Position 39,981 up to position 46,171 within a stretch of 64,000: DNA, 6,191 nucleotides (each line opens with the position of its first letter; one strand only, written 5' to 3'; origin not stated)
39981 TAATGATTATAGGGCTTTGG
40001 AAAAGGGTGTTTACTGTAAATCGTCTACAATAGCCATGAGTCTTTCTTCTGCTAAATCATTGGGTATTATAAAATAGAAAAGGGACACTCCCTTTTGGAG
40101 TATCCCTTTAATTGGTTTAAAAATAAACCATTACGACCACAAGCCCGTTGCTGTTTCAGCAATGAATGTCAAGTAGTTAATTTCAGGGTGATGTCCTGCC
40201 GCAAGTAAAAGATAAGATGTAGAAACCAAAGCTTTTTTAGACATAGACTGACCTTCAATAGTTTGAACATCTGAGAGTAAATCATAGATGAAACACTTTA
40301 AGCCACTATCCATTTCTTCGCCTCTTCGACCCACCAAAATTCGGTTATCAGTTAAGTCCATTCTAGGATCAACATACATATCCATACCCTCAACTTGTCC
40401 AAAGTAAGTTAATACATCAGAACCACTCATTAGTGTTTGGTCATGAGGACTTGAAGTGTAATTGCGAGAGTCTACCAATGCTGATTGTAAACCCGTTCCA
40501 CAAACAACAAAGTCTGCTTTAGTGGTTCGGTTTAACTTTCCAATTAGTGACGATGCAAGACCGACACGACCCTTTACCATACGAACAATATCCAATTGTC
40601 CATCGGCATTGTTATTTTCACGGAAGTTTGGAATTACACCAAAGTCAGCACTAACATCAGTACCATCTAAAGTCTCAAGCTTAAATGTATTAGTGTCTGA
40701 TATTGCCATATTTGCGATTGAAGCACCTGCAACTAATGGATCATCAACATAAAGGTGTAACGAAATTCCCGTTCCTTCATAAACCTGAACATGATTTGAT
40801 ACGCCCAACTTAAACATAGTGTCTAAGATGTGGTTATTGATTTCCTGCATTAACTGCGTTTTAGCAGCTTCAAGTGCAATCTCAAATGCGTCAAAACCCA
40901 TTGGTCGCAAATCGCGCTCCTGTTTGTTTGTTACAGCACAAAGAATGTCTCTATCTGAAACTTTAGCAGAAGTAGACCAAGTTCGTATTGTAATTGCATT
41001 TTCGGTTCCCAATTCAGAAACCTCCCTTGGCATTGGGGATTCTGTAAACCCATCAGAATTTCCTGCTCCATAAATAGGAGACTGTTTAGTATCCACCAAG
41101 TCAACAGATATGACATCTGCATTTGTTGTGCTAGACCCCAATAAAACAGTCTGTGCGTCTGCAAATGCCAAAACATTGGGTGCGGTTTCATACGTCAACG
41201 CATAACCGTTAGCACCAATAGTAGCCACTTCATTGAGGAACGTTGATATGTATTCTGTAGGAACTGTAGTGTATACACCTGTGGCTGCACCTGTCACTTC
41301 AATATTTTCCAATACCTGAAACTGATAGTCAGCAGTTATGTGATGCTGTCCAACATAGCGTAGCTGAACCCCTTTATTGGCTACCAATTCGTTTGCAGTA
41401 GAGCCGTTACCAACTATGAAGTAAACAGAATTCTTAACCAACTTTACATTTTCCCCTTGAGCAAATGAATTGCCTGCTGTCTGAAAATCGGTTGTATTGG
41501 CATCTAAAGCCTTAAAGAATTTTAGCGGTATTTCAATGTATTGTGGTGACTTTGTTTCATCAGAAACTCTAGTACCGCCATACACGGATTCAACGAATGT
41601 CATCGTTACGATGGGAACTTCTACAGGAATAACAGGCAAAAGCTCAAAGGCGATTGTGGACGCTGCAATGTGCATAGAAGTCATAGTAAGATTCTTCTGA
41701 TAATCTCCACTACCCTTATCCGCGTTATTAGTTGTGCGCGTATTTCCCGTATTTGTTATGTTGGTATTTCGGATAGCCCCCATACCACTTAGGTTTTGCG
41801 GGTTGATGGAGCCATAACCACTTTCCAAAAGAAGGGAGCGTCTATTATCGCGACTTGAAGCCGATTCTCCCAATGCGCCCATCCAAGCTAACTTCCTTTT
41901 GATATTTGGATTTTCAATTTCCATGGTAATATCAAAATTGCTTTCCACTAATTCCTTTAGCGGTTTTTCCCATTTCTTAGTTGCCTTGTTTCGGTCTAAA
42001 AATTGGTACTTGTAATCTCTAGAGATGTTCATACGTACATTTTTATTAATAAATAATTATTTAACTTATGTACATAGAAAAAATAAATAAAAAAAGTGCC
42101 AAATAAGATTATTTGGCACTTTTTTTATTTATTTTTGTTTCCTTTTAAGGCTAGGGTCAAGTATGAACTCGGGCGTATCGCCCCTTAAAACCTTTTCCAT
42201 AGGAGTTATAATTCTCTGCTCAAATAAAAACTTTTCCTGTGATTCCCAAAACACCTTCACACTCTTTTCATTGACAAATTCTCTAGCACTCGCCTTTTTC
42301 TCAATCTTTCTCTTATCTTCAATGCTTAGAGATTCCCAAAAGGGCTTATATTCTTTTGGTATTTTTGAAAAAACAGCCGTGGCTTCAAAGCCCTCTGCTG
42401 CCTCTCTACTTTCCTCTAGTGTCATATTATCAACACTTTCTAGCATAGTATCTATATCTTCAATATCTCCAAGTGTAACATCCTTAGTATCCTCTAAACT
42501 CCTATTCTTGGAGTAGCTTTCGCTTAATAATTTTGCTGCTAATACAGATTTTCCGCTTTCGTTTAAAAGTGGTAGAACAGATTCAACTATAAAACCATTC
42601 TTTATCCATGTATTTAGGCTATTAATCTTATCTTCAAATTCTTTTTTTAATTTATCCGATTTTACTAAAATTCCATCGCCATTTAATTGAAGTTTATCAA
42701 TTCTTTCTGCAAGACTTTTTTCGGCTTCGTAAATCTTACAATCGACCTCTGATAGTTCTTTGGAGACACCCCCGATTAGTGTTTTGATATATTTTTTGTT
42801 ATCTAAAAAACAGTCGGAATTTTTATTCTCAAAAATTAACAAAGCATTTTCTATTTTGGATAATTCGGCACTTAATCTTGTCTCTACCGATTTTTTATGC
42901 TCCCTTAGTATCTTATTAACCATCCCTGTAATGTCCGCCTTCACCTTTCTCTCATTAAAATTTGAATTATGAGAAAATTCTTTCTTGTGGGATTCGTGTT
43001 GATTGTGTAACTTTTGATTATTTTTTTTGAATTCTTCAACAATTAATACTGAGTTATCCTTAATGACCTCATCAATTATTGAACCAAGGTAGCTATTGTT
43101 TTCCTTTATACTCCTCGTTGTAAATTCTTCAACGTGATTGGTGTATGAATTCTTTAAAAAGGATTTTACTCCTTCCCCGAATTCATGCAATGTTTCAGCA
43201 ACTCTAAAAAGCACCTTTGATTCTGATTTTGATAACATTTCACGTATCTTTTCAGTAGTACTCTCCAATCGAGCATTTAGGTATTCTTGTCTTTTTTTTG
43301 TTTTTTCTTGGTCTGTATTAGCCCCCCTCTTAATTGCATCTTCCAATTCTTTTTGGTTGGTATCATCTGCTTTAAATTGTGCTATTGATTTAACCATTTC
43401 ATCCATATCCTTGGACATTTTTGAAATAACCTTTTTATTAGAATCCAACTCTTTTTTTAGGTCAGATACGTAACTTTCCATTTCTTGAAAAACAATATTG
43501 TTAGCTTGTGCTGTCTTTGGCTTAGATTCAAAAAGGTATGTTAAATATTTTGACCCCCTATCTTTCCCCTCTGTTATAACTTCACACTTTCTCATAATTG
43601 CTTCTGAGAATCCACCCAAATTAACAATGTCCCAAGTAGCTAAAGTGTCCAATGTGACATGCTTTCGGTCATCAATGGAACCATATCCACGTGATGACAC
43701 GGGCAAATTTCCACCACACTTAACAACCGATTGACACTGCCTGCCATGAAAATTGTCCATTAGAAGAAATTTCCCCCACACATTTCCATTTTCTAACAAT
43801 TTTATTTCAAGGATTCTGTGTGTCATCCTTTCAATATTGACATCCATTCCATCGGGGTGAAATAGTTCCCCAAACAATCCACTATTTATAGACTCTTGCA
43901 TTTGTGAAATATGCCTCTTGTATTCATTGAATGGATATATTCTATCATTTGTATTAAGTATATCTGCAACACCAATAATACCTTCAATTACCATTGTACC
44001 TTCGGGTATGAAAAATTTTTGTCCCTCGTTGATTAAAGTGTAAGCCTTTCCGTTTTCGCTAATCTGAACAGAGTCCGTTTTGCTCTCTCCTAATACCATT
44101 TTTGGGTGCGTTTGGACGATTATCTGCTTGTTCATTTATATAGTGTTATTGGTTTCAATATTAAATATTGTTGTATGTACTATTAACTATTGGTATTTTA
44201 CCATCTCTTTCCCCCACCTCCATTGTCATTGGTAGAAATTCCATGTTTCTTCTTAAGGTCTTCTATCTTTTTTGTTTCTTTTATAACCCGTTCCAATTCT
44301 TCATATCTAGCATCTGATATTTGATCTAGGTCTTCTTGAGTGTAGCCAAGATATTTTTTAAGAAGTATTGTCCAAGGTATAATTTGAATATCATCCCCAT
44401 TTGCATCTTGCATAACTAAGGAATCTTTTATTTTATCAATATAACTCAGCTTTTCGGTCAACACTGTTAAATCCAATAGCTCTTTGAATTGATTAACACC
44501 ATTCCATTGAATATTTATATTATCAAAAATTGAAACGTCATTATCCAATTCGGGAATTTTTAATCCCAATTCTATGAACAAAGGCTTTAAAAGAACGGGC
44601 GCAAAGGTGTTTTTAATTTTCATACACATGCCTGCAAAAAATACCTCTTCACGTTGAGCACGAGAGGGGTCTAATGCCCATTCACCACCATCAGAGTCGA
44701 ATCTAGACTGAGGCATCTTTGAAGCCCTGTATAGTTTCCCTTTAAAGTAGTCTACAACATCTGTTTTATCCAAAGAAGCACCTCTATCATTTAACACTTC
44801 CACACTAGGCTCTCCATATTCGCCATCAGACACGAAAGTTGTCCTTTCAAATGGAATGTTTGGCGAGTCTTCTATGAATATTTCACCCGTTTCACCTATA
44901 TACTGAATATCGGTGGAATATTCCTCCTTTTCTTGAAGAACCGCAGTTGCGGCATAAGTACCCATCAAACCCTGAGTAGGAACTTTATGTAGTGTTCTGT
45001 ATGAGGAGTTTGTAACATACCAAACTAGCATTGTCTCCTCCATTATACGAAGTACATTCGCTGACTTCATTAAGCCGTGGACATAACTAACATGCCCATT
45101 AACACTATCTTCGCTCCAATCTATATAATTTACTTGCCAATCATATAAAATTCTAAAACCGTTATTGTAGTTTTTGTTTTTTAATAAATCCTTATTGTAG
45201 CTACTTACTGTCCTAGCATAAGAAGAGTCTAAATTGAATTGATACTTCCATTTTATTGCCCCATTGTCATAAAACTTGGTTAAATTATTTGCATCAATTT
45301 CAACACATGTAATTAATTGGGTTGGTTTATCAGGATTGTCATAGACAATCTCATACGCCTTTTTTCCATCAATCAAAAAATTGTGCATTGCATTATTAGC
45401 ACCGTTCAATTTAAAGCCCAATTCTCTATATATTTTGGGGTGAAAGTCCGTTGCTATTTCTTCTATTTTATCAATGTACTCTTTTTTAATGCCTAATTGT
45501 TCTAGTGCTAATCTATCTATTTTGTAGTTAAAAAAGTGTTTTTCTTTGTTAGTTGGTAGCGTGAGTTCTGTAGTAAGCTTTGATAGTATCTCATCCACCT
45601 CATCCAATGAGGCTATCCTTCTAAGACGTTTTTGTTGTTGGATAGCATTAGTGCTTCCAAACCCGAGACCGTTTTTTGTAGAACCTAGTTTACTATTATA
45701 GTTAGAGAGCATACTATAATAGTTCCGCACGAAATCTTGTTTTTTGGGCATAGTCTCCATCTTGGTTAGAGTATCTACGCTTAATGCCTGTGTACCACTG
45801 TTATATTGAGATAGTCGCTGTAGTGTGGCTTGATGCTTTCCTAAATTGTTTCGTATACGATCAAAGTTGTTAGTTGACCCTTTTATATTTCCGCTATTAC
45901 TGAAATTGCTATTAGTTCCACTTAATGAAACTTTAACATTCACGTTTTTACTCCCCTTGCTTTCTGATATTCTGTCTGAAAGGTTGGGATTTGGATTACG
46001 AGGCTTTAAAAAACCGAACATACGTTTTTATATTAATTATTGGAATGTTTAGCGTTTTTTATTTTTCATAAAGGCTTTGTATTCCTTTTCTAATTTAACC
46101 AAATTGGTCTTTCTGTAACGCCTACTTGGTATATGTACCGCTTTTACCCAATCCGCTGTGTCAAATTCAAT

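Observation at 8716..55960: Phage-encoded LRR gene family (six copies, three loci) in birth-and-death evolution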

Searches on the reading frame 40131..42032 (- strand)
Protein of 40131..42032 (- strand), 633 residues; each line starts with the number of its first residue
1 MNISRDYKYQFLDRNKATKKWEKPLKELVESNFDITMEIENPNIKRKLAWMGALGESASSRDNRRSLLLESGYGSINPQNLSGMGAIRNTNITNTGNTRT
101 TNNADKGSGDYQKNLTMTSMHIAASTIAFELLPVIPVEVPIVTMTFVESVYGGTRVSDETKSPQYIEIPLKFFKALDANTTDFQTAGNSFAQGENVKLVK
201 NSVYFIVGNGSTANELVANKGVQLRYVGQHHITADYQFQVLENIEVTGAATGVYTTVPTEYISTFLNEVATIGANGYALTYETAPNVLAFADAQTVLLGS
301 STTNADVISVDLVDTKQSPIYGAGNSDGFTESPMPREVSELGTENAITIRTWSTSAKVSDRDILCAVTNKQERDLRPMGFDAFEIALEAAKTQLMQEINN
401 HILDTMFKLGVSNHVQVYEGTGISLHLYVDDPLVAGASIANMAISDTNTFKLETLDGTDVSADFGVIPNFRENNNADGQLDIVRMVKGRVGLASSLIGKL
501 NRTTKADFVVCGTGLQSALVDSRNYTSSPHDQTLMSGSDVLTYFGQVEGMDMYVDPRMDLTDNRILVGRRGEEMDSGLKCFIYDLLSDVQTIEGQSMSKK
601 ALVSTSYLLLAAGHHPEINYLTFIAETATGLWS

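Call 12: search_protein_families(library=phrogs, proteins=[window:40131-42032:-], max_evalue=0.00001)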
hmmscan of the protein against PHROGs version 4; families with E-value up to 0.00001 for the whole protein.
window:40131-42032:- (633 aa): 2 families
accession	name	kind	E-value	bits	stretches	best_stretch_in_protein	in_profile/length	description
phrog_28442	-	unknown function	2.1e-92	311.3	1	7-630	3-599/604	-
phrog_138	-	head and packaging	4.3e-06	27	0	494-607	292-403/444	major head protein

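Call 14: search_dna_similar(query=window:40131-42032:-, collection=phages, mode=protein, max_rows=15)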
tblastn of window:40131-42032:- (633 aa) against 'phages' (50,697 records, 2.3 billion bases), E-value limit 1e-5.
Records with a match: 31; places in all: 31; records where one place covers at least 80% of the query: 5.
Best place of each record, by identity: <60% 31.
By first word of the organism name: Prevotella 15; uncultured 6; Tenacibaculum 5; Sphingomonas 2; Chryseobacterium 2; Flavobacterium 1.
By host as written in the record: Prevotella sp. 15; - 6; Tenacibaculum maritimum 3; Tenacibaculum sp. 2; Sphingomonas paucimobilis, Felix d'Herelle Reference Center for Phages host ... 2; Chryseobacterium indologenes MA9 2; Flavobacterium sp. B330 1.
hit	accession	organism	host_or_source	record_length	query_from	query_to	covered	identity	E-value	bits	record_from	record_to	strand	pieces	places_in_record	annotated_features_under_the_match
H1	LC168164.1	Tenacibaculum phage pT24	Tenacibaculum sp.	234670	8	632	99%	31.4%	1e-55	211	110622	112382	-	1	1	hypothetical protein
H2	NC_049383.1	Tenacibaculum phage pT24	Tenacibaculum sp.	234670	8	632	99%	31.4%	1e-55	211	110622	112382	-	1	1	hypothetical protein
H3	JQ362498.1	Sphingomonas phage PAU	Sphingomonas paucimobilis, Felix ...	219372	19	630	97%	28.0%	2e-54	207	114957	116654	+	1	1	156: gp156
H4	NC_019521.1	Sphingomonas phage PAU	Sphingomonas paucimobilis, Felix ...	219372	19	630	97%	28.0%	2e-54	207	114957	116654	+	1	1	156: gp156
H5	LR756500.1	uncultured phage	metagenomic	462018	45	633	93%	27.0%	2e-31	137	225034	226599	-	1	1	record has no annotation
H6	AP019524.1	Tenacibaculum phage PTm1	Tenacibaculum maritimum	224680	274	631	57%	34.4%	7e-49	190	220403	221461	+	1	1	major capsid protein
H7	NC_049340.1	Tenacibaculum phage PTm1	Tenacibaculum maritimum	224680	274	631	57%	34.4%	7e-49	190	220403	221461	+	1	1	major capsid protein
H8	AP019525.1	Tenacibaculum phage PTm5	Tenacibaculum maritimum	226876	274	631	57%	34.4%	7e-49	190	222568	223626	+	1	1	major capsid protein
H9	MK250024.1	Prevotella phage Lak-B5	Prevotella sp.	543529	333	628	47%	29.6%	3e-24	114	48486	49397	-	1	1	record has no annotation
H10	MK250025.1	Prevotella phage Lak-B6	Prevotella sp.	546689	333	628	47%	29.6%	3e-24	114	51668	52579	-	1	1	record has no annotation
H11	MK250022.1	Prevotella phage Lak-B3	Prevotella sp.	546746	333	628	47%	29.6%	3e-24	114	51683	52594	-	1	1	record has no annotation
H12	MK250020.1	Prevotella phage Lak-B1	Prevotella sp.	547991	333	628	47%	29.6%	3e-24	114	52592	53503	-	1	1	record has no annotation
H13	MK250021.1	Prevotella phage Lak-B2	Prevotella sp.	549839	333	628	47%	29.6%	3e-24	114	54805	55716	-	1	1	record has no annotation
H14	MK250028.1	Prevotella phage Lak-B9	Prevotella sp.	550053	333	628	47%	29.6%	3e-24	114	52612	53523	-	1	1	record has no annotation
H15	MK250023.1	Prevotella phage Lak-B4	Prevotella sp.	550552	333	628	47%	29.6%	3e-24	114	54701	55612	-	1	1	record has no annotation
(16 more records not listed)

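Call 26: find_related_loci(query=window:40131-42032:-, collection=viral_contigs, flank=10000)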
Query window:40131-42032:- (633 aa) in viral_contigs; peptide patterns used: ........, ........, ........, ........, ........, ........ (x = any residue, [..] = any of these).
7 stretches matched a pattern, but none encodes a relative of the query by tblastn (E <= 1e-3).

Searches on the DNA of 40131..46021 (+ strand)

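Call 13: search_dna_similar(query=window:40131-46021:+, collection=phages, mode=distant, max_rows=10)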
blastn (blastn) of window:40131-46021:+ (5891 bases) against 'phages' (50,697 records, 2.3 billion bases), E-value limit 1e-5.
No match.
